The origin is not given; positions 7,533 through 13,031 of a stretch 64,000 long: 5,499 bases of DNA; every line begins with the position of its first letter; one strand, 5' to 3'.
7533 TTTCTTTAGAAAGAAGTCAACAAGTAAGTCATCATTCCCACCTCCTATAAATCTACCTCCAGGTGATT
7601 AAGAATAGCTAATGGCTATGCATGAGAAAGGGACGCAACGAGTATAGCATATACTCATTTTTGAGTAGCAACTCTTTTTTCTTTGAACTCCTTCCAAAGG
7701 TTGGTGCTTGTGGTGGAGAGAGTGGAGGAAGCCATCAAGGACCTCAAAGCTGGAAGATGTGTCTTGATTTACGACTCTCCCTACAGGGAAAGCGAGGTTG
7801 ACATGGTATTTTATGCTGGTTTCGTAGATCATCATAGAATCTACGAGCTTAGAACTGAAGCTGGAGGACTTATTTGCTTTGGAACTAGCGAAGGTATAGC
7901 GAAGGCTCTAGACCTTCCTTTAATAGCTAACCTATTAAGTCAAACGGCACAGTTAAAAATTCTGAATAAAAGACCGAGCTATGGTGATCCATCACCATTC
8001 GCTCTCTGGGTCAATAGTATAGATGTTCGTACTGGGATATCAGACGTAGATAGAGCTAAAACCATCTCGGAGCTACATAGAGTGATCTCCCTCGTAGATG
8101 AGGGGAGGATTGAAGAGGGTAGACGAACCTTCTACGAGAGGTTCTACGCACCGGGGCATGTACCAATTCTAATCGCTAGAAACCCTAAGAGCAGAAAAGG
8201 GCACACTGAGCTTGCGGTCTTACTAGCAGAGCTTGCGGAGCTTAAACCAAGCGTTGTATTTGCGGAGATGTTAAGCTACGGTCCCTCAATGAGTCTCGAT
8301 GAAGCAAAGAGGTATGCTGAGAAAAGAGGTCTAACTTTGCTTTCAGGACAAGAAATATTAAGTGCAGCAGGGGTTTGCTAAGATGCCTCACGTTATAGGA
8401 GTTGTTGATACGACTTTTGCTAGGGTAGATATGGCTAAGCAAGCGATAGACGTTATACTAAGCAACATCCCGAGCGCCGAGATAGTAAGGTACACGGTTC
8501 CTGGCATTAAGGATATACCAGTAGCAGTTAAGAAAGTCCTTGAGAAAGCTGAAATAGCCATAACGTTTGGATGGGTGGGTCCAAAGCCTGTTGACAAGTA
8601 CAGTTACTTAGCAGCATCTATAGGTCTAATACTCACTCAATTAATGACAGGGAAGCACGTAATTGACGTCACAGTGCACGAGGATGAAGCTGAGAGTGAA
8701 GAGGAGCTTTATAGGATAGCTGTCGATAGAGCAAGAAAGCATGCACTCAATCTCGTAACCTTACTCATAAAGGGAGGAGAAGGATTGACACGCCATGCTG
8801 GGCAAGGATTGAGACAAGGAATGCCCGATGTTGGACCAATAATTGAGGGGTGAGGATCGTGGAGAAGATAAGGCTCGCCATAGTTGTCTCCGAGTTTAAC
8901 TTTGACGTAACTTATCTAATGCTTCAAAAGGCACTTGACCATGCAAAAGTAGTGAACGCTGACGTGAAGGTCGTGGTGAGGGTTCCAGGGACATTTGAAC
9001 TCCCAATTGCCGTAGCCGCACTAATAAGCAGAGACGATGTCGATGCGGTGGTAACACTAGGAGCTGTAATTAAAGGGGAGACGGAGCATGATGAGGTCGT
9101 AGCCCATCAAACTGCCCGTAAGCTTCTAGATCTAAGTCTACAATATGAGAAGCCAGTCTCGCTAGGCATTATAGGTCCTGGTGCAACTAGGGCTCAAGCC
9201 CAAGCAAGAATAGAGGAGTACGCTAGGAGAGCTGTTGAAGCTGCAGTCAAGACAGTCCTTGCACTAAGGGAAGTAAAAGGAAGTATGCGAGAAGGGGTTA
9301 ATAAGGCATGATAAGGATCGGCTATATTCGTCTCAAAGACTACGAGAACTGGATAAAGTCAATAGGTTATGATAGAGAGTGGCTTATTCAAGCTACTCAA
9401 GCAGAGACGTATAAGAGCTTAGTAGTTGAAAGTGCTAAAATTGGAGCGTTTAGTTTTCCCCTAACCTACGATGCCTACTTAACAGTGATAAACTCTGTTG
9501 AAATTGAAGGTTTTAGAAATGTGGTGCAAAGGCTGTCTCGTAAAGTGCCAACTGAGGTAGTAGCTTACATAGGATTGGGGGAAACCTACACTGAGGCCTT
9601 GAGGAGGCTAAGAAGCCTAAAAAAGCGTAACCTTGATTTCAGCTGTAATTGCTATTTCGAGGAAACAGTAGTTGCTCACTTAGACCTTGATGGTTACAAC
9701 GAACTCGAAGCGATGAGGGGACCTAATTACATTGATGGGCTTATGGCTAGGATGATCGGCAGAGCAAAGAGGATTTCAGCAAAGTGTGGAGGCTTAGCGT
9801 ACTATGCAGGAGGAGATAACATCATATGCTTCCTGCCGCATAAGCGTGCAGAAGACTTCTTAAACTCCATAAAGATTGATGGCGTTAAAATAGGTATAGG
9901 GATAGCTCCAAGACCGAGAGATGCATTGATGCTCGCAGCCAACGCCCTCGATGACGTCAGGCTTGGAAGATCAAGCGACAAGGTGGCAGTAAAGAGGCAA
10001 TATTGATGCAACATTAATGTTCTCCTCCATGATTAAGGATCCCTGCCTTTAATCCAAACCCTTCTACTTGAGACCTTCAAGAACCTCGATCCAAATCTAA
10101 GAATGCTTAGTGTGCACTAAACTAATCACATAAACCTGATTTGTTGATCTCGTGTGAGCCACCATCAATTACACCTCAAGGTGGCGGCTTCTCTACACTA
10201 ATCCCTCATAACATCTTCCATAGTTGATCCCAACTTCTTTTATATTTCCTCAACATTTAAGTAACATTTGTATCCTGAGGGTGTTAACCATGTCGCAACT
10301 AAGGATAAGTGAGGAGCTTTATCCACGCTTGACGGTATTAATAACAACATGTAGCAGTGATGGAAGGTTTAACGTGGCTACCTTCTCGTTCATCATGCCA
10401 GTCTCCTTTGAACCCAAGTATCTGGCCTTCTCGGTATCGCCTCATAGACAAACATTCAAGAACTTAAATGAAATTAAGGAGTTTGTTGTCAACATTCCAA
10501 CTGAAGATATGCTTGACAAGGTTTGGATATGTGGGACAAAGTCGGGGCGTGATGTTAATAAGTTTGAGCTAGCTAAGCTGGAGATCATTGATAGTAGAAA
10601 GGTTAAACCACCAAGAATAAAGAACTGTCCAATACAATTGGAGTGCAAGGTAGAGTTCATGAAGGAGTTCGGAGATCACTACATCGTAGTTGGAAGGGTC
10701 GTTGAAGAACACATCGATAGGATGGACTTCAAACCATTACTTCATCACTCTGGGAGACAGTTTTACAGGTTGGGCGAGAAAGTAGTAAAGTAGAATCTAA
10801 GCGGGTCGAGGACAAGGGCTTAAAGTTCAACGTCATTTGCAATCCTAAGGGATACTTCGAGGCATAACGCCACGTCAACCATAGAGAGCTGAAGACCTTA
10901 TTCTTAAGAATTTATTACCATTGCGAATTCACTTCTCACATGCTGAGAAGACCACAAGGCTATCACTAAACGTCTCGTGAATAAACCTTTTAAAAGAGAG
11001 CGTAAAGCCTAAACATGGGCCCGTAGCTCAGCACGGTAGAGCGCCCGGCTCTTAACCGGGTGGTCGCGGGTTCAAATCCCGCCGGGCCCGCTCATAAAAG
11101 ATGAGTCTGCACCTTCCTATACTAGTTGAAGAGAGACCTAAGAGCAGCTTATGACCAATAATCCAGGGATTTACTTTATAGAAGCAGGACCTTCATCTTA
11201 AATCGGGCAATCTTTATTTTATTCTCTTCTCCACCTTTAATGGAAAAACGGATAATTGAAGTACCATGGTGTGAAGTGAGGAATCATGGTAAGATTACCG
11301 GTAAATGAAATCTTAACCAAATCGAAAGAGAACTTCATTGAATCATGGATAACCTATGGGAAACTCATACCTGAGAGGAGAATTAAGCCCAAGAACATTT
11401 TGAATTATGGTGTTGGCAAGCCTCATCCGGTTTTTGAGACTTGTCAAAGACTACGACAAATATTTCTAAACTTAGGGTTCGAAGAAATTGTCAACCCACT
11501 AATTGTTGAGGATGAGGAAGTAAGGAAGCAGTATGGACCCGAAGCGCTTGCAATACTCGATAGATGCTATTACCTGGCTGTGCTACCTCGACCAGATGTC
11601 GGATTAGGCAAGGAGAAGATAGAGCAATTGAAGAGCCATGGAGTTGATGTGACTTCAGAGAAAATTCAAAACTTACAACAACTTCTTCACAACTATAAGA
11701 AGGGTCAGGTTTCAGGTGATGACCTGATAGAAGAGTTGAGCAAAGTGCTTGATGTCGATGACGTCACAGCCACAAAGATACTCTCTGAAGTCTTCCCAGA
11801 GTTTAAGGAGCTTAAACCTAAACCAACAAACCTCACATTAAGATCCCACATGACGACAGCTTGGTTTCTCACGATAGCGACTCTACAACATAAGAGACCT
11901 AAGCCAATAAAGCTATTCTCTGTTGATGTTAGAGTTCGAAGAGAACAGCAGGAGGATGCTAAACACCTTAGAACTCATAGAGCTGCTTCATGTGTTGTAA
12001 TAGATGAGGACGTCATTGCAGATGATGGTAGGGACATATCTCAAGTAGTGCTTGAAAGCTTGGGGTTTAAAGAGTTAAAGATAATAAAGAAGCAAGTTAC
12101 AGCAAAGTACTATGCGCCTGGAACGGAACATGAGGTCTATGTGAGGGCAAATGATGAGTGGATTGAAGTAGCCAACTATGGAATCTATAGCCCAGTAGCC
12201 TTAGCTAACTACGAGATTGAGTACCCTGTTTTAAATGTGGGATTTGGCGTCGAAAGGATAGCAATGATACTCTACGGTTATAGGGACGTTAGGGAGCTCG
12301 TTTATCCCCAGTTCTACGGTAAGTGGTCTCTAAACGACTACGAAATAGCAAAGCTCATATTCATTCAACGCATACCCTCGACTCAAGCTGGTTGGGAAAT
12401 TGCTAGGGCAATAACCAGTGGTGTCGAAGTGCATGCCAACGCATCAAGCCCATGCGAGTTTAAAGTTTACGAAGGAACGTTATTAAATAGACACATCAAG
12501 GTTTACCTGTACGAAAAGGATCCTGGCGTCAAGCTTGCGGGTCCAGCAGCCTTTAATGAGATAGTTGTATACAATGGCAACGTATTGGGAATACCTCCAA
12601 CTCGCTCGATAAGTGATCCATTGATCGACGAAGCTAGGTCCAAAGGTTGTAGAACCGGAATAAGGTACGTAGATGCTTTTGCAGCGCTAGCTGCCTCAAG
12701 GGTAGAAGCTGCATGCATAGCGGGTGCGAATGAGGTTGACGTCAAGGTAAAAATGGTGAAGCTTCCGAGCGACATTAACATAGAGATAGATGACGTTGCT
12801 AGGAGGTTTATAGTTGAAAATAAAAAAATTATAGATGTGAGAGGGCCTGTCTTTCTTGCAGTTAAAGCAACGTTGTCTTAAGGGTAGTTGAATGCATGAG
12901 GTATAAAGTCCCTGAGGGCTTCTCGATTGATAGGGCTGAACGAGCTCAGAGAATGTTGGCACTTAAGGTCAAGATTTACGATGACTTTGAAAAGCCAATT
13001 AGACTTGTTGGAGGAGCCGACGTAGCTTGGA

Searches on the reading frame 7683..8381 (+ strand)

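Call 35: search_protein_families(library=pfam, proteins=[window:7683-8381:+], max_evalue=0.001)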
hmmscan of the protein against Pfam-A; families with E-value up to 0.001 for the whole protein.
window:7683-8381:+ (232 aa): 1 family
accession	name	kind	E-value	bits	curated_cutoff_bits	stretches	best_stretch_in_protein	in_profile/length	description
PF00926.24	DHBP_synthase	-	1.2e-44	152.6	26.4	1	15-226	1-189/191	3,4-dihydroxy-2-butanone 4-phosphate synthase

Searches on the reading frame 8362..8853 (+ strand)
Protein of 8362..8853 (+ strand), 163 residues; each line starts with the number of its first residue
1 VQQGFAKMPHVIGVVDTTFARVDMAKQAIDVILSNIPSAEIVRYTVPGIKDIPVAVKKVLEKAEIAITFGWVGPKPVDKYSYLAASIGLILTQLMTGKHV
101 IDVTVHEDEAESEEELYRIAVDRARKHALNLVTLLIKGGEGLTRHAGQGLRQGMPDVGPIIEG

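Call 35: search_protein_families(library=pfam, proteins=[window:8362-8853:+], max_evalue=0.001)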
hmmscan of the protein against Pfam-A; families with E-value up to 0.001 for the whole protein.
window:8362-8853:+ (163 aa): 1 family
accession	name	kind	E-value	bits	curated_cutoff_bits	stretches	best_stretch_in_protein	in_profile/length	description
PF00885.24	DMRL_synthase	-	1.4e-10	41.7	26.7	1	12-134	4-134/139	6,7-dimethyl-8-ribityllumazine synthase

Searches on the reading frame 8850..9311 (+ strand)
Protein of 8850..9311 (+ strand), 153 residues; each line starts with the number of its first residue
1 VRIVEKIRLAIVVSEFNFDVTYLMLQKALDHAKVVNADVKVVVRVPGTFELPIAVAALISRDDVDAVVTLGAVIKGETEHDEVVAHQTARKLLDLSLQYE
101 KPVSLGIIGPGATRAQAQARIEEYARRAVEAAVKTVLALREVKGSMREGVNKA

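Call 35: search_protein_families(library=pfam, proteins=[window:8850-9311:+], max_evalue=0.001)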
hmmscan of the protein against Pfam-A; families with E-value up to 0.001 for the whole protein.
window:8850-9311:+ (153 aa): 1 family
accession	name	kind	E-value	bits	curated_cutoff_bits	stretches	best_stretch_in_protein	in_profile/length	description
PF00885.24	DMRL_synthase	-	2.2e-38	131.8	26.7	1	7-138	2-137/139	6,7-dimethyl-8-ribityllumazine synthase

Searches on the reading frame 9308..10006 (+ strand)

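Call 35: search_protein_families(library=pfam, proteins=[window:9308-10006:+], max_evalue=0.001)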
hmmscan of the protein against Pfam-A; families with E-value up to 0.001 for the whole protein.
window:9308-10006:+ (232 aa): 1 family
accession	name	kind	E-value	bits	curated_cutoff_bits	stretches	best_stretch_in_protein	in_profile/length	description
PF05165.17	GCH_III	-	4.8e-24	85.5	21.3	1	7-231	4-246/246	GTP cyclohydrolase III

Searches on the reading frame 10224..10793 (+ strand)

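Call 36: search_protein_families(library=pfam, proteins=[window:10224-10793:+], max_evalue=0.001)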
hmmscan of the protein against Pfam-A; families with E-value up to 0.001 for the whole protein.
window:10224-10793:+ (189 aa): 1 family
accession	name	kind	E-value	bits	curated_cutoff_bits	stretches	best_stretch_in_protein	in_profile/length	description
PF01613.24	Flavin_Reduct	-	8.5e-35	120.6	27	1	33-178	4-148/153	Flavin reductase like domain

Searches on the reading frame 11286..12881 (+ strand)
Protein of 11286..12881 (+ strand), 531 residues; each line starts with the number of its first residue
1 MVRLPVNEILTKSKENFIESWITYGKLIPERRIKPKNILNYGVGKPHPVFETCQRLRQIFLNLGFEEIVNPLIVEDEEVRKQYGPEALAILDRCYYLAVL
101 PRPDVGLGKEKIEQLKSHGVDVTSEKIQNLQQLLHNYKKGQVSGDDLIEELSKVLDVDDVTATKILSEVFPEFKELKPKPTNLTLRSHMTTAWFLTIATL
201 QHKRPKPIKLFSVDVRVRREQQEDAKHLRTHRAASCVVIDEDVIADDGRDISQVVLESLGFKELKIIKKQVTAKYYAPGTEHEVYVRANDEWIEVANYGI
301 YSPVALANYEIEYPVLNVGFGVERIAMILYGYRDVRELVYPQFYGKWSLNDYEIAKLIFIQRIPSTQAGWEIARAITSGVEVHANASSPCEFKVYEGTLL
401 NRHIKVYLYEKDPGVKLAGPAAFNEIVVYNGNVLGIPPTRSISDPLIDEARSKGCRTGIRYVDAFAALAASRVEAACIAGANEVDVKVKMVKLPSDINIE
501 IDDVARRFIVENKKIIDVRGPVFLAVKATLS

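Call 36: search_protein_families(library=pfam, proteins=[window:11286-12881:+], max_evalue=0.001)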
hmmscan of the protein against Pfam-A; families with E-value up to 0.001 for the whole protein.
window:11286-12881:+ (531 aa): 3 families
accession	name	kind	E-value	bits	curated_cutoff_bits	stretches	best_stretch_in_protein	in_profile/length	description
PF01409.25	tRNA-synt_2d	-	1.1e-49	169.7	19.8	1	104-342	3-241/246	tRNA synthetases class II core domain (F)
PF18006.6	SepRS_C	-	7.7e-09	35.8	26.9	1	424-459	1-31/31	O-phosphoseryl-tRNA synthetase C-terminal domain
PF23202.1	PAH_ZNF598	-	0.00096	19.8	25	0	123-179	18-70/83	ZNF598 PAH domain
